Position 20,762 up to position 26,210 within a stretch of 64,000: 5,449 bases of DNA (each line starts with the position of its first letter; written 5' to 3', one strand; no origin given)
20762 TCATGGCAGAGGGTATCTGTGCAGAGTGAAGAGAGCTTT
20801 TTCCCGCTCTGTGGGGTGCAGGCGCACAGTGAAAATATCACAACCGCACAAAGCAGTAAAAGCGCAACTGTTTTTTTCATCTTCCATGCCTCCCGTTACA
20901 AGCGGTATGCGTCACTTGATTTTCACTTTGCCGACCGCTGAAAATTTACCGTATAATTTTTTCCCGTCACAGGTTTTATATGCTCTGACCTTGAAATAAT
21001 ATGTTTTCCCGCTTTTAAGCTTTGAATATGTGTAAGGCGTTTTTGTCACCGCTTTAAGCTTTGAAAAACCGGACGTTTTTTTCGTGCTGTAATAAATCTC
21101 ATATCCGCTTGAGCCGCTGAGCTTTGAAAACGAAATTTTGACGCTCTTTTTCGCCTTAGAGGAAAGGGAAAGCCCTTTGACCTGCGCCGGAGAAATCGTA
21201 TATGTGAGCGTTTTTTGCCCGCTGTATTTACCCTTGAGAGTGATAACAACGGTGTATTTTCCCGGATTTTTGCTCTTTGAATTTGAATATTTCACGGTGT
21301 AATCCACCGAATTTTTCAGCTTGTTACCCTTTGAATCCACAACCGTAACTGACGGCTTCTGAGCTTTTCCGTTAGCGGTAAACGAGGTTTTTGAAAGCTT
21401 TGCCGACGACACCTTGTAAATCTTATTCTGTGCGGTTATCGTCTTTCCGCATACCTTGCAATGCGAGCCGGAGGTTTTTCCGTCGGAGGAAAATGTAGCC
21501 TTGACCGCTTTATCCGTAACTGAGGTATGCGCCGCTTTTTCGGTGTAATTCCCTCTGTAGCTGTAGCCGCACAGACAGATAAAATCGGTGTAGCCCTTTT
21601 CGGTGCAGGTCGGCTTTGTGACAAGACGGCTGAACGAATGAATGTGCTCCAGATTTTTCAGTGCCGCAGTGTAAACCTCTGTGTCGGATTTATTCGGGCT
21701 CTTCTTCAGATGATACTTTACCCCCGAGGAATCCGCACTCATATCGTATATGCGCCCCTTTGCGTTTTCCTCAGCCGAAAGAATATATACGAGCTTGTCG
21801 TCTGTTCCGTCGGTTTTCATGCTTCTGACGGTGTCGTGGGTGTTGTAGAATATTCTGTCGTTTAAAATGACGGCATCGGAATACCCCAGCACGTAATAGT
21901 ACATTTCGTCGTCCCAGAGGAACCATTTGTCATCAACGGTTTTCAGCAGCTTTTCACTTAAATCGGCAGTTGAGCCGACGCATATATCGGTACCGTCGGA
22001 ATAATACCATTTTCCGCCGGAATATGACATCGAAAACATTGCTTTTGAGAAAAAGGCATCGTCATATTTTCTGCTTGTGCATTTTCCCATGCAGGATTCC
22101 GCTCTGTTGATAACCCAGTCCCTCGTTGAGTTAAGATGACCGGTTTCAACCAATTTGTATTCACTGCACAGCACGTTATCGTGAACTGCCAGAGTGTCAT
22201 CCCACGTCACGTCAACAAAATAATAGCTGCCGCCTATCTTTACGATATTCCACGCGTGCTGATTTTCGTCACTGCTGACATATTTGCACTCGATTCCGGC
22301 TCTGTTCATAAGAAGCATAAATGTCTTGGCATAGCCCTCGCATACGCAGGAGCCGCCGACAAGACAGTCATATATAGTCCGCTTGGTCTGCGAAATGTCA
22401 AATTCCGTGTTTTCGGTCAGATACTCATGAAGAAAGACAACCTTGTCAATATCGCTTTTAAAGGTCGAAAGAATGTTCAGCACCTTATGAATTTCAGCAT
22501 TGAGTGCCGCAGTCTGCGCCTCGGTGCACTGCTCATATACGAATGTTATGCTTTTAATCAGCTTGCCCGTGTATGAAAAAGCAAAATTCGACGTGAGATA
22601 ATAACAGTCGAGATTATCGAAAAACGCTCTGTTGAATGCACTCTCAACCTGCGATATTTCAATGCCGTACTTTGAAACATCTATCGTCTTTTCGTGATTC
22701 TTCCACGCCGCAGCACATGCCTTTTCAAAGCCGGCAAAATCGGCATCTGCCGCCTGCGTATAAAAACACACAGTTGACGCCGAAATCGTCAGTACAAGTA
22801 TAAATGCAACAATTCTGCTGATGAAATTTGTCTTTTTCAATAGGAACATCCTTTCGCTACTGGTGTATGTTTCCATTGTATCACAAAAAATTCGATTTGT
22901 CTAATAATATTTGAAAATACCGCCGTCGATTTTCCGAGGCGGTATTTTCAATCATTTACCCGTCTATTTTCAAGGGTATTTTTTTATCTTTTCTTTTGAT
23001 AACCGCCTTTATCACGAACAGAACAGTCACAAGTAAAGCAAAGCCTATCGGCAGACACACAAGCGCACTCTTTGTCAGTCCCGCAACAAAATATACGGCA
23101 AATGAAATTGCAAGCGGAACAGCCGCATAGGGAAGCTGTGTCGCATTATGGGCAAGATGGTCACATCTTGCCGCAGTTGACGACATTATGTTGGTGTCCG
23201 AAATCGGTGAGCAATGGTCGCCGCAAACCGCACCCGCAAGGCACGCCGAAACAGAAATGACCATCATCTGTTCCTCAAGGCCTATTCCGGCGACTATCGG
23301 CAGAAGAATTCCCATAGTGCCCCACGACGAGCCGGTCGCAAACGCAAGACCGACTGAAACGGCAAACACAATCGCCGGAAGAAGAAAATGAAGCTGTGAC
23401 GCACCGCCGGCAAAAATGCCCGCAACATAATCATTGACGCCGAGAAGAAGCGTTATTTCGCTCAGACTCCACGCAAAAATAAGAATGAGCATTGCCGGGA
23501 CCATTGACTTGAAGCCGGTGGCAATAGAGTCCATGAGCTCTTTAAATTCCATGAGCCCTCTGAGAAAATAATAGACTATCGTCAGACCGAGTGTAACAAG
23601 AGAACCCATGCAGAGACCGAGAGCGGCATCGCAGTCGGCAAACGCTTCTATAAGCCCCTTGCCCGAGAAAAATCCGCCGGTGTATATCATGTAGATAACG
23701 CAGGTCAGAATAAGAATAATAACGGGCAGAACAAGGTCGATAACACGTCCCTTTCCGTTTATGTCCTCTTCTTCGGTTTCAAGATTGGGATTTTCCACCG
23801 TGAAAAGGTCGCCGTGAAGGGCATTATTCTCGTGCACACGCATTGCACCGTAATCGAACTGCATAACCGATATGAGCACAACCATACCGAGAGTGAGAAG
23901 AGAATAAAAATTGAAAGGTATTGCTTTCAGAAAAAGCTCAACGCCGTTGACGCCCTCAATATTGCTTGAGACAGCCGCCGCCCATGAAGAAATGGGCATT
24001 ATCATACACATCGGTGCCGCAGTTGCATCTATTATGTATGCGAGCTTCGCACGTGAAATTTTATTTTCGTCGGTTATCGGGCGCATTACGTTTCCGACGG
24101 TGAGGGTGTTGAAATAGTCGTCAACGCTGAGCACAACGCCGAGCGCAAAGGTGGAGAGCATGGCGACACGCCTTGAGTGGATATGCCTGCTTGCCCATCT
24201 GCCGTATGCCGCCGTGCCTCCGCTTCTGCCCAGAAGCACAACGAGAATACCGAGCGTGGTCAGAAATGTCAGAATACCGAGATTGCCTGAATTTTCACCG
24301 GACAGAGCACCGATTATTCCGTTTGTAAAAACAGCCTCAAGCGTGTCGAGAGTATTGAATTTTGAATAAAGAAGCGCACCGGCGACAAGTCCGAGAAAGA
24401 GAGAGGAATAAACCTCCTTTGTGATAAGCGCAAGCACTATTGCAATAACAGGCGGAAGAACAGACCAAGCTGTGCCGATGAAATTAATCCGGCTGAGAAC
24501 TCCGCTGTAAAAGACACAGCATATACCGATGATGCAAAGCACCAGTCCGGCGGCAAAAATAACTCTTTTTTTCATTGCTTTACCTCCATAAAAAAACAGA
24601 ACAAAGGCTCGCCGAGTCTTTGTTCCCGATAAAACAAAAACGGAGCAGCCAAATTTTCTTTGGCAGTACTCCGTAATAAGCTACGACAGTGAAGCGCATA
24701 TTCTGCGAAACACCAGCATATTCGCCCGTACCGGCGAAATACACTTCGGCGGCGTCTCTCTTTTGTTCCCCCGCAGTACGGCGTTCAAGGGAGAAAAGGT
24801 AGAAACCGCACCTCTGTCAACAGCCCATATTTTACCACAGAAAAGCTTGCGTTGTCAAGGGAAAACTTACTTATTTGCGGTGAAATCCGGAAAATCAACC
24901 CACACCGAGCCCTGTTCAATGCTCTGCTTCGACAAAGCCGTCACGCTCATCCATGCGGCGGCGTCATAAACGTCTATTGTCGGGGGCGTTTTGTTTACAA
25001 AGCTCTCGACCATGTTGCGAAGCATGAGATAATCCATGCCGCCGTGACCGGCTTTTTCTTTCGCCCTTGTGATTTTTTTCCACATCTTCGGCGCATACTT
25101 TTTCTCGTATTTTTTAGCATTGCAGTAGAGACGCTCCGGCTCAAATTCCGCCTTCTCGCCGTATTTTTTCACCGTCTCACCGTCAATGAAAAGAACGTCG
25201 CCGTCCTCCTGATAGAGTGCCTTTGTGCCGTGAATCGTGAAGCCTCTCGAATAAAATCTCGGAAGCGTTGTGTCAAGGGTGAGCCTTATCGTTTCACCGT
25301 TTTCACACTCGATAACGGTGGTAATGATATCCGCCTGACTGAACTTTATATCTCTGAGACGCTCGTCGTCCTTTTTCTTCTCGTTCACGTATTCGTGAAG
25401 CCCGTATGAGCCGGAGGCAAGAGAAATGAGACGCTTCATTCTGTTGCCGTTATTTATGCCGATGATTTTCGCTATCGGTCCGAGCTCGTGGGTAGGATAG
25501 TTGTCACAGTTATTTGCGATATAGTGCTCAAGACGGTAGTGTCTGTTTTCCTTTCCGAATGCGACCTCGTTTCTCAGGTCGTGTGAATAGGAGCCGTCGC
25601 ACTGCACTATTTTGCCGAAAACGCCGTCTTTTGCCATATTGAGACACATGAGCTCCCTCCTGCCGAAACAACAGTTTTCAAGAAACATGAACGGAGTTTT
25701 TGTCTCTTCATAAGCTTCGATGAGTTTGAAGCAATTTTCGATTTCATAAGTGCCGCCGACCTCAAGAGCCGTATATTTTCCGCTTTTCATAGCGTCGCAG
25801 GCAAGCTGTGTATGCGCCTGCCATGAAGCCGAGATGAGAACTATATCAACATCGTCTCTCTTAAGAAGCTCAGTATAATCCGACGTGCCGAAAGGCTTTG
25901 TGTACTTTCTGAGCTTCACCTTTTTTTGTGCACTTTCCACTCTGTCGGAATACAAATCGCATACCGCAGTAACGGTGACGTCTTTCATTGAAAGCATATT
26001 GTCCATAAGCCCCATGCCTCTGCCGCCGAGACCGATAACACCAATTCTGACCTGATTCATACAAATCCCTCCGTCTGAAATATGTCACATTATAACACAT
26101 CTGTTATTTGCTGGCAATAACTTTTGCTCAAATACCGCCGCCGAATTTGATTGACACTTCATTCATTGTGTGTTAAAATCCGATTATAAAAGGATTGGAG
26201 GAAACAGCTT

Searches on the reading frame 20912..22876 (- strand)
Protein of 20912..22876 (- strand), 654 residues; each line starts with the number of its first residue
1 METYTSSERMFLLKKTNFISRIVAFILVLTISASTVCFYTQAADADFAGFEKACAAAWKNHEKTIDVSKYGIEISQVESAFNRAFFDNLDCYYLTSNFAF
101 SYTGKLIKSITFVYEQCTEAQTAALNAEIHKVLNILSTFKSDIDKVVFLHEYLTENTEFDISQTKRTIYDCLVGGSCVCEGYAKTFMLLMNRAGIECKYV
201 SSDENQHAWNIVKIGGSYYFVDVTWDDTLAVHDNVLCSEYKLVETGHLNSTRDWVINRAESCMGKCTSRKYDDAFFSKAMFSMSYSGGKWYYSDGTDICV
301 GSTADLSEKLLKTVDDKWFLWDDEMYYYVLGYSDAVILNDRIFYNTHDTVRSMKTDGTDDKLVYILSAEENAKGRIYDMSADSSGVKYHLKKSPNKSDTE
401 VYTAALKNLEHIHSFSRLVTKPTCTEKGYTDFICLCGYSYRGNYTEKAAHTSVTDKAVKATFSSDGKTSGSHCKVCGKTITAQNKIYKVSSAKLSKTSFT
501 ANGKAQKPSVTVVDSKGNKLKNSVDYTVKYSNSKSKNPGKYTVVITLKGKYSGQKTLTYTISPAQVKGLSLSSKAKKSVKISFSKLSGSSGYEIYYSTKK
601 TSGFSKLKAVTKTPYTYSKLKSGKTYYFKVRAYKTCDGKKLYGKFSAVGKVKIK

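Call 34: search_protein_families(library=pfam, proteins=[window:20912-22876:-], max_evalue=0.00001)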
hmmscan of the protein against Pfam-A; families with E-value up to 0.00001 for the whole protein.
window:20912-22876:- (654 aa): 2 families
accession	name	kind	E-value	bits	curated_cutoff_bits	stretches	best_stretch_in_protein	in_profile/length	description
PF01841.26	Transglut_core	-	2.4e-10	41.1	23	1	137-222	9-107/108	Transglutaminase-like superfamily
PF00041.27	fn3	-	4.6e-06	27.2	25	0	565-635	2-71/84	Fibronectin type III domain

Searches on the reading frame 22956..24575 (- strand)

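Call 34: search_protein_families(library=pfam, proteins=[window:22956-24575:-], max_evalue=0.00001)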
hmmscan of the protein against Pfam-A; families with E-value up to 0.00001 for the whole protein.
window:22956-24575:- (539 aa): 1 family
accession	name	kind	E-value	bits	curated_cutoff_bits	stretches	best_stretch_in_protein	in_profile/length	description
PF03553.21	Na_H_antiporter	-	1.3e-47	163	23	1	190-499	2-302/303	Na+/H+ antiporter family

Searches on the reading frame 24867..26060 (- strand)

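Call 34: search_protein_families(library=pfam, proteins=[window:24867-26060:-], max_evalue=0.00001)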
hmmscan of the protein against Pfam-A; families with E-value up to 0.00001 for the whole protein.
window:24867-26060:- (397 aa): 2 families
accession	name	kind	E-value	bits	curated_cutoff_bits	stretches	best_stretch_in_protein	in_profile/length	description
PF21252.2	Glyco_hydro_109_C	-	3.2e-56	190.1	27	1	137-295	1-177/187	Glycosyl hydrolase 109, C-terminal domain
PF01408.29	GFO_IDH_MocA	-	1.4e-09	39.1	24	1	4-123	1-115/120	Oxidoreductase family, NAD-binding Rossmann fold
